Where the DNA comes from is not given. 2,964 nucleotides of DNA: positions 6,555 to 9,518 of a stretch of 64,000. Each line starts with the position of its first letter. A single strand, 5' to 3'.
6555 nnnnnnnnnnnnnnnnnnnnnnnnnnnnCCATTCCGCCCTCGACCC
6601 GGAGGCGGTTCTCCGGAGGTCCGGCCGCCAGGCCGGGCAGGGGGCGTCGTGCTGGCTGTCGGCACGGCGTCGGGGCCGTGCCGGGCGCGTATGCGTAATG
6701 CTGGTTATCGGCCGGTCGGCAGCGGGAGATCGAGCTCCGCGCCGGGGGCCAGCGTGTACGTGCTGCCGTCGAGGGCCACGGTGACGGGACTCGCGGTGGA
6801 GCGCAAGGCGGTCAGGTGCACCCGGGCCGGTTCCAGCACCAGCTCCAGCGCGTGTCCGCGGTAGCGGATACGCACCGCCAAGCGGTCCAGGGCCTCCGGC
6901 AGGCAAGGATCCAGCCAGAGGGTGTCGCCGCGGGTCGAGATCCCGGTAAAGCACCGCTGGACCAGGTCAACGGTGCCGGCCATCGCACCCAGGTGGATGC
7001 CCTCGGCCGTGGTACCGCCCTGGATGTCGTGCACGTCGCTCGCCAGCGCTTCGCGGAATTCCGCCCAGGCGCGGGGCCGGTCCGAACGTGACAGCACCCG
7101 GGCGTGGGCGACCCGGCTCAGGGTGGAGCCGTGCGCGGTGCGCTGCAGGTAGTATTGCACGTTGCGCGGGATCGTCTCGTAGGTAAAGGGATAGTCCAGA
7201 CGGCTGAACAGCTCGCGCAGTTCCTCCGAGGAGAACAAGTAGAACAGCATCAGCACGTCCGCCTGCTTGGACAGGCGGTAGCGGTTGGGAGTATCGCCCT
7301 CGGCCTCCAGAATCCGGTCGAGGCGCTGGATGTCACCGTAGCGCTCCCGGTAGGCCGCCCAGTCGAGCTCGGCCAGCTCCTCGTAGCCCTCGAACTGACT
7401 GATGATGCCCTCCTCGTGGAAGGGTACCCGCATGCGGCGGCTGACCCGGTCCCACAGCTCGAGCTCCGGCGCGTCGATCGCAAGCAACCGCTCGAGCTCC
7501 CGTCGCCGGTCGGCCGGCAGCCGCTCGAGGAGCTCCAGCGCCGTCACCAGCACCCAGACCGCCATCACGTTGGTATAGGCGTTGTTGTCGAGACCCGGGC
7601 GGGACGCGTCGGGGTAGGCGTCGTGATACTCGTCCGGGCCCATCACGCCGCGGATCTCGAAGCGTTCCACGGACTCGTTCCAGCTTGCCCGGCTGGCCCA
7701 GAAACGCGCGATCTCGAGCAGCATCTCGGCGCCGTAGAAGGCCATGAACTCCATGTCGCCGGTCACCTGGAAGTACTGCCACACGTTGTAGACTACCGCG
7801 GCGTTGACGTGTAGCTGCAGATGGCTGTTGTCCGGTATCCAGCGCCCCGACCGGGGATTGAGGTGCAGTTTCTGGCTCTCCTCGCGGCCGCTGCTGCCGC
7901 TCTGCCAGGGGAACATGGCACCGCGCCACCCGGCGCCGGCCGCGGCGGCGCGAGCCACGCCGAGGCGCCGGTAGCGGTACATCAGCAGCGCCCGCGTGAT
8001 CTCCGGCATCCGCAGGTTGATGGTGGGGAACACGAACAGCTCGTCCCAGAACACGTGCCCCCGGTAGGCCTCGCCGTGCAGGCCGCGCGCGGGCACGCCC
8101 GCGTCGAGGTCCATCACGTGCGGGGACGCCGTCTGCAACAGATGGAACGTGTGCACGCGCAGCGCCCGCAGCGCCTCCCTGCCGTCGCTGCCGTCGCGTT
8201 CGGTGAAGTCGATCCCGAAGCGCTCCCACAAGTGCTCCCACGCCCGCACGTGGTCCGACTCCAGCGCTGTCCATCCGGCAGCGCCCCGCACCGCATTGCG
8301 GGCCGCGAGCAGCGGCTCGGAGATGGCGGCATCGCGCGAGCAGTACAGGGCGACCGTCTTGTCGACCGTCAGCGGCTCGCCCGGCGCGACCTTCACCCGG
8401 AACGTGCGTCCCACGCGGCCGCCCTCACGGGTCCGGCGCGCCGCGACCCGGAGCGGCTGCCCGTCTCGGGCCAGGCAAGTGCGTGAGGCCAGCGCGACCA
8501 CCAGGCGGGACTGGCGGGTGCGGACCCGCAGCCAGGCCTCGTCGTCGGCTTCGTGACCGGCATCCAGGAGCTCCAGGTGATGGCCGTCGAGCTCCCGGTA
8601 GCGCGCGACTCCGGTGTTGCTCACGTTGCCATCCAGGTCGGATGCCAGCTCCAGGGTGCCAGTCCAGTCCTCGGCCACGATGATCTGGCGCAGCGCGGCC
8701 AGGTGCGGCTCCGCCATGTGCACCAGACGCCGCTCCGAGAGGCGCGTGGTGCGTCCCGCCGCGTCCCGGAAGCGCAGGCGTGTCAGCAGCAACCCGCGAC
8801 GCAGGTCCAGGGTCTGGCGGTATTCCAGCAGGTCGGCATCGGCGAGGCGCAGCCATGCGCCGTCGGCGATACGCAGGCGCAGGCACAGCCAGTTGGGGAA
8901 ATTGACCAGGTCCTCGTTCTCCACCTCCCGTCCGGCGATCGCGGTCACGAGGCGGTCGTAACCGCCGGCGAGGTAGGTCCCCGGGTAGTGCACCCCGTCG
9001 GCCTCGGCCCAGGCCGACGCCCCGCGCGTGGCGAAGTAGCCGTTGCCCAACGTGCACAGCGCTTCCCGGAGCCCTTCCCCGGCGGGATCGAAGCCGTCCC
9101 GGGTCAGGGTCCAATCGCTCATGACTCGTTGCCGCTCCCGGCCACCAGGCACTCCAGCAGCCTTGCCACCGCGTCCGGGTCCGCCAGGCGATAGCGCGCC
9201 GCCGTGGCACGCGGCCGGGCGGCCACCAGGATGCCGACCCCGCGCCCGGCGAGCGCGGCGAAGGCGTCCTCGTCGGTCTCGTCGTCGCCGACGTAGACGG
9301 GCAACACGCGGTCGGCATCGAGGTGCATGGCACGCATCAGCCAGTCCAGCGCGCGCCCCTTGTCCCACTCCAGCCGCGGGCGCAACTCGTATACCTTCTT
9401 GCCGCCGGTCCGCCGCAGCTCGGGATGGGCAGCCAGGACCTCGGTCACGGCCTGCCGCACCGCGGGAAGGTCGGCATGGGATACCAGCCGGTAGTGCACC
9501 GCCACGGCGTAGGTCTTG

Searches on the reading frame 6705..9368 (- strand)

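Call 26: search_protein_families(library=pfam, proteins=[window:6705-9368:-])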
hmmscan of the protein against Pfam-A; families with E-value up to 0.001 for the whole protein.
window:6705-9368:- (887 aa): 3 families
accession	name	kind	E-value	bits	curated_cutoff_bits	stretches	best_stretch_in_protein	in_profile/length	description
PF03632.21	Glyco_hydro_65m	-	3.5e-132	441.3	27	1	404-800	1-370/371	Glycosyl hydrolase family 65 central catalytic domain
PF03636.21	Glyco_hydro_65N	-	8.7e-69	232.2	26.6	1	90-345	2-233/233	Glycosyl hydrolase family 65, N-terminal domain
PF03633.20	Glyco_hydro_65C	-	1.1e-15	57.5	22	1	811-873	2-62/62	Glycosyl hydrolase family 65, C-terminal domain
